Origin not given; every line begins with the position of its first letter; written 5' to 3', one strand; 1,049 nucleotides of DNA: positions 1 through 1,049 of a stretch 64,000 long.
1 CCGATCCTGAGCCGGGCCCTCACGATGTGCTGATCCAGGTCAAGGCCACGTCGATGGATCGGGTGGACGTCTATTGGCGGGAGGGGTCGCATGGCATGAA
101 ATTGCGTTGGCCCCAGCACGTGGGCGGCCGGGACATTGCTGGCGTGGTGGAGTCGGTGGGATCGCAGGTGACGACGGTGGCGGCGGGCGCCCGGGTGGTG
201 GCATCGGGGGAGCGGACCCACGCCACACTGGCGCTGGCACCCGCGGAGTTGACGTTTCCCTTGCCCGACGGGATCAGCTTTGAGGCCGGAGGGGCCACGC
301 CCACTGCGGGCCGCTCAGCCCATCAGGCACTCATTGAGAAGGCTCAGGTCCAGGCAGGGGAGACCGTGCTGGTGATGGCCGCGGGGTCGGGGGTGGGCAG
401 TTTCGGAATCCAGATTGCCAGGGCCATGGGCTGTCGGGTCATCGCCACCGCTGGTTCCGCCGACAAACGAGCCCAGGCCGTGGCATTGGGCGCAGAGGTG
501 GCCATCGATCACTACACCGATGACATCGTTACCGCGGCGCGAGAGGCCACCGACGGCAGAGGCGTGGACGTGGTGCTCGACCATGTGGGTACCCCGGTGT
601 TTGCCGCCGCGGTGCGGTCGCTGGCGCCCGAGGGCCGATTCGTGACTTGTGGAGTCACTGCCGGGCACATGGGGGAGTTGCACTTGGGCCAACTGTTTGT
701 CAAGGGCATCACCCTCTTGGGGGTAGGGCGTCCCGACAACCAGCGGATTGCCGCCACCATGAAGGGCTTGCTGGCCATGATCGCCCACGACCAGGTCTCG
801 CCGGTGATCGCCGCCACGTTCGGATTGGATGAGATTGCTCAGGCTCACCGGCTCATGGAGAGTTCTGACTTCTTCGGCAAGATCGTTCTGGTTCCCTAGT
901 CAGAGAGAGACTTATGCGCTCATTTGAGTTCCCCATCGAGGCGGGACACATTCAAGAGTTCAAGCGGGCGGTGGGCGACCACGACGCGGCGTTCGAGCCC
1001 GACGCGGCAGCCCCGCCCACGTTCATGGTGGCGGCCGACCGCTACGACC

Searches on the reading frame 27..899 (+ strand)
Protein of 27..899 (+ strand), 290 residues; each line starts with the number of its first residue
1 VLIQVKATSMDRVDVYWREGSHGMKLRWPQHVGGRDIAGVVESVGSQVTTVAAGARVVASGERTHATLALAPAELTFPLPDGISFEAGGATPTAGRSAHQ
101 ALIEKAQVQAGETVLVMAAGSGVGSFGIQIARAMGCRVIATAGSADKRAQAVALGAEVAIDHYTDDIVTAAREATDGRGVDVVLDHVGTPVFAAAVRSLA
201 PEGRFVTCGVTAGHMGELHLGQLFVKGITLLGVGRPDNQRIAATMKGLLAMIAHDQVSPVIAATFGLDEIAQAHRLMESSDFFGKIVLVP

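Call 88: search_protein_families(library=padloc, alignment_id=A4, max_evalue=0.000001)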
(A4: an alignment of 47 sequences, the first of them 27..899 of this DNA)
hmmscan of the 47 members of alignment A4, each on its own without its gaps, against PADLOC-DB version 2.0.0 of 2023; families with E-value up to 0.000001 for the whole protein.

A. member 1, window:27-899:+ (290 aa): 0 families

B. families by the number of members that match (of 47 scanned): 8 families
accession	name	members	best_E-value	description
PDLC04135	mad3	2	2.2e-35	mads_3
PDLC04140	mad8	2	4.9e-19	mads_8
PDLC02980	AriA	2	1.7e-08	-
PDLC01991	CARF_m8--CARF_LolE_TM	1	5.2e-13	-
PDLC02914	ATPase-Toprim_I-B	1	3.4e-09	-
PDLC01990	CARF_m8--CARF_Beta-galactosidase_LolE_TM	1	3.6e-08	-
PDLC02335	AbiLi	1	2.8e-07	AbiLi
PDLC04213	HEC-02A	1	6e-07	-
